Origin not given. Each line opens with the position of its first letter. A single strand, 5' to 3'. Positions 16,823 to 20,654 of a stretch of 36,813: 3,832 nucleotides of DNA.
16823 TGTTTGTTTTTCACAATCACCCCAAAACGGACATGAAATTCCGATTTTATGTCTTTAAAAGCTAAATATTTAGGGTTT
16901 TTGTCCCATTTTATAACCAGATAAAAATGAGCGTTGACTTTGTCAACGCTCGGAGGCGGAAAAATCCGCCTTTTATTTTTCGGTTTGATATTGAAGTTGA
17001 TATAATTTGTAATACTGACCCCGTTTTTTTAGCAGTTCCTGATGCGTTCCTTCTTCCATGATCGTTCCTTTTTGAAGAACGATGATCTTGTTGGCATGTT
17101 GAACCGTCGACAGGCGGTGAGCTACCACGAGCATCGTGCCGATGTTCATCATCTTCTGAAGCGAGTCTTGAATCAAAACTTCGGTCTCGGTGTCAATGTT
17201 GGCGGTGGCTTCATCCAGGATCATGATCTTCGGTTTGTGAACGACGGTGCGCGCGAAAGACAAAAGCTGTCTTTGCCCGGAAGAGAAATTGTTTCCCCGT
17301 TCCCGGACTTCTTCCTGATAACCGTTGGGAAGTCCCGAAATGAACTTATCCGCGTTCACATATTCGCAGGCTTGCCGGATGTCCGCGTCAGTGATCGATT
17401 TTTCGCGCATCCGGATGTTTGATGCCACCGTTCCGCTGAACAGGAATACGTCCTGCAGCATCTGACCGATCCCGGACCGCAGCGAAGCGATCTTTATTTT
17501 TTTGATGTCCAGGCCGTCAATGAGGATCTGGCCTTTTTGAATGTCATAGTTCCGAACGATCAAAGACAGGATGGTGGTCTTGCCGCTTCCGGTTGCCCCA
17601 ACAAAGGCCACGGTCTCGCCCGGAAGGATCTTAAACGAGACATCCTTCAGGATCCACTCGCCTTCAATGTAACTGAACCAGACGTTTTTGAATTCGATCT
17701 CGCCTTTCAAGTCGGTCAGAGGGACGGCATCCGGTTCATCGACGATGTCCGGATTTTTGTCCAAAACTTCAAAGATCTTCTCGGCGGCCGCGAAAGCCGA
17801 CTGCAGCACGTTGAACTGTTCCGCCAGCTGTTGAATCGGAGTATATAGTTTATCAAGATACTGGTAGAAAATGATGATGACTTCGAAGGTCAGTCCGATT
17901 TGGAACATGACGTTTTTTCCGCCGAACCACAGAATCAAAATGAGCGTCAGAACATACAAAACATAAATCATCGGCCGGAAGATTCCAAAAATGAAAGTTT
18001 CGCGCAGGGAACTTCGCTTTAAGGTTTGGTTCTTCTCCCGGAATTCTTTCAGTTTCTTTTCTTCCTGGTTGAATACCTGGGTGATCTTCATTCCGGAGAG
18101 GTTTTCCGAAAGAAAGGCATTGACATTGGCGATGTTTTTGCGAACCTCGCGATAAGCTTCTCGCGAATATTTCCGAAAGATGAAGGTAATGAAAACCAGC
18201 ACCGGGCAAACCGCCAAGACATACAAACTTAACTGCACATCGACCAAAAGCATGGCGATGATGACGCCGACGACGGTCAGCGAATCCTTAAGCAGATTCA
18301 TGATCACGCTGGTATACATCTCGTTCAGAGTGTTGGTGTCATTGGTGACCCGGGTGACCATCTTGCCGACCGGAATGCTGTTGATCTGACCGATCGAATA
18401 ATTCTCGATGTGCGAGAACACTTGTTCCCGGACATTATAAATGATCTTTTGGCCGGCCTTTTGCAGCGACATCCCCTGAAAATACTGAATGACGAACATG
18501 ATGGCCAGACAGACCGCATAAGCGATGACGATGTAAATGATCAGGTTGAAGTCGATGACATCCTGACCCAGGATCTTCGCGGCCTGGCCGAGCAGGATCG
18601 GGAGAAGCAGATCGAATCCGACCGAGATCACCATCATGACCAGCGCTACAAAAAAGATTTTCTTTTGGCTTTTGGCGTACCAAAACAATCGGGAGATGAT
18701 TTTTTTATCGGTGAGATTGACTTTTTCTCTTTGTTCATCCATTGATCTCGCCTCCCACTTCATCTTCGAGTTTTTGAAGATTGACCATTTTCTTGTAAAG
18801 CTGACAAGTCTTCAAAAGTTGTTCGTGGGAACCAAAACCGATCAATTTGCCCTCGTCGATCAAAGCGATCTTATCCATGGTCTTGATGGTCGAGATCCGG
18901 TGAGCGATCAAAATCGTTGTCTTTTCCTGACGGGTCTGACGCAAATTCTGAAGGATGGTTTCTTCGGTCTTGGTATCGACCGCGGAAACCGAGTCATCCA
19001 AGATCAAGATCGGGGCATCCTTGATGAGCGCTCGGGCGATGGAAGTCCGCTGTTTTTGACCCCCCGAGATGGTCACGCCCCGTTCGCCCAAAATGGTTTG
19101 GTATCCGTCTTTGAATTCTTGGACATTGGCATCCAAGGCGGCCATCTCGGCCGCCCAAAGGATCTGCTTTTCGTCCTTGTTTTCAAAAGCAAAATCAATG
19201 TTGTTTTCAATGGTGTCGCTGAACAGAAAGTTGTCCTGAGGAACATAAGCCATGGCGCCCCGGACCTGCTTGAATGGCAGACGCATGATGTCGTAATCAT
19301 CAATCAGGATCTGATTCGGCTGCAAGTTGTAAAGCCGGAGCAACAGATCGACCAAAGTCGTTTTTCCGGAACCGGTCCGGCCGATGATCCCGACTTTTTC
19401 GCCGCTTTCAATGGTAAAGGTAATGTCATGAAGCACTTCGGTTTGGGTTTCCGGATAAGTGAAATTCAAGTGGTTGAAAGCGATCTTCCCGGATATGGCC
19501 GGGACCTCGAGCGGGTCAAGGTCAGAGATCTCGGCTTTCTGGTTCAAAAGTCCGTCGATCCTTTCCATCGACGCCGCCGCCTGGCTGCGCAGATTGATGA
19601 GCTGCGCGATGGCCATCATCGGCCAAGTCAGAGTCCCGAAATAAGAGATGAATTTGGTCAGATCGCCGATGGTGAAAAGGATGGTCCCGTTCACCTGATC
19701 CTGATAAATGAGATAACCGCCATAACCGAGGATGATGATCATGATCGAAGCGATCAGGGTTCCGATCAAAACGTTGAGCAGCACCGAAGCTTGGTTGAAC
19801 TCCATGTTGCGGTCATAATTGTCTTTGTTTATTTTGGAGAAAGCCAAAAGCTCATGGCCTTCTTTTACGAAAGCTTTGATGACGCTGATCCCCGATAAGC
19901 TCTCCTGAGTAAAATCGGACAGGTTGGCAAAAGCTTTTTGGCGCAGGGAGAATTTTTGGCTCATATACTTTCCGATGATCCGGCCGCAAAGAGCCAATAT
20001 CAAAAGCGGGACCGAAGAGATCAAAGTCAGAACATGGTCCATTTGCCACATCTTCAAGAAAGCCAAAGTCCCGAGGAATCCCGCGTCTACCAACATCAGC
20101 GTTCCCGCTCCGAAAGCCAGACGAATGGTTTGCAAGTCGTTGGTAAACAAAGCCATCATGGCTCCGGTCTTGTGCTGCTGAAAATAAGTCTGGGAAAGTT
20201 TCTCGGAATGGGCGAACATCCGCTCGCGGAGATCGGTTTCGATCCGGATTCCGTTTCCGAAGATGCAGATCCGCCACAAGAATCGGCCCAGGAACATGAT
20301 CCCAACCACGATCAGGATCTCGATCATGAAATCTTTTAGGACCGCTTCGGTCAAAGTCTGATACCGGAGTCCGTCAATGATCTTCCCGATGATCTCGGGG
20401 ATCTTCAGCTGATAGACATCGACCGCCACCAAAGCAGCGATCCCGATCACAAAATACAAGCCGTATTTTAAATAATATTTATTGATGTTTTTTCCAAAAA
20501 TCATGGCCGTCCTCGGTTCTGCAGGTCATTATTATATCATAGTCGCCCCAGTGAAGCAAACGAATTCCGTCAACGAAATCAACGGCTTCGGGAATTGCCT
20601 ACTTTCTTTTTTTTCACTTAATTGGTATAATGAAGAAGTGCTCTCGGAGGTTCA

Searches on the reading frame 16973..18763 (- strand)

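Call 14: search_protein_families(library=pfam, proteins=[window:16973-18763:-], max_evalue=0.001)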
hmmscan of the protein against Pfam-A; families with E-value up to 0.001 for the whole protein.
window:16973-18763:- (596 aa): 3 families
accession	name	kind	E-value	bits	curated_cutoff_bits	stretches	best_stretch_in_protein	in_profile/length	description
PF00664.28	ABC_membrane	-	4.5e-43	148.4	28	1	38-303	2-267/274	ABC transporter transmembrane region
PF00005.33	ABC_tran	-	6e-30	105.1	25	1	372-521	1-137/137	ABC transporter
PF02463.25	SMC_N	-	0.00064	19.7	40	0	407-564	135-212/220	RecF/RecN/SMC N terminal domain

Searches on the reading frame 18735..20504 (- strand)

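Call 14: search_protein_families(library=pfam, proteins=[window:18735-20504:-], max_evalue=0.001)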
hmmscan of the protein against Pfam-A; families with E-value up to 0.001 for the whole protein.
window:18735-20504:- (589 aa): 4 families
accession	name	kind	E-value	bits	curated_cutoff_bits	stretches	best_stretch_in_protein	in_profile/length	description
PF00664.28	ABC_membrane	-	1.5e-32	113.9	28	1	19-296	2-274/274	ABC transporter transmembrane region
PF00005.33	ABC_tran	-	2e-28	100.1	25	1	358-505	1-135/137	ABC transporter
PF02463.25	SMC_N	-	6.6e-06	26.1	40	1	372-547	28-209/220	RecF/RecN/SMC N terminal domain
PF13555.12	AAA_29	-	0.00067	19.8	27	0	361-389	15-43/61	P-loop containing region of AAA domain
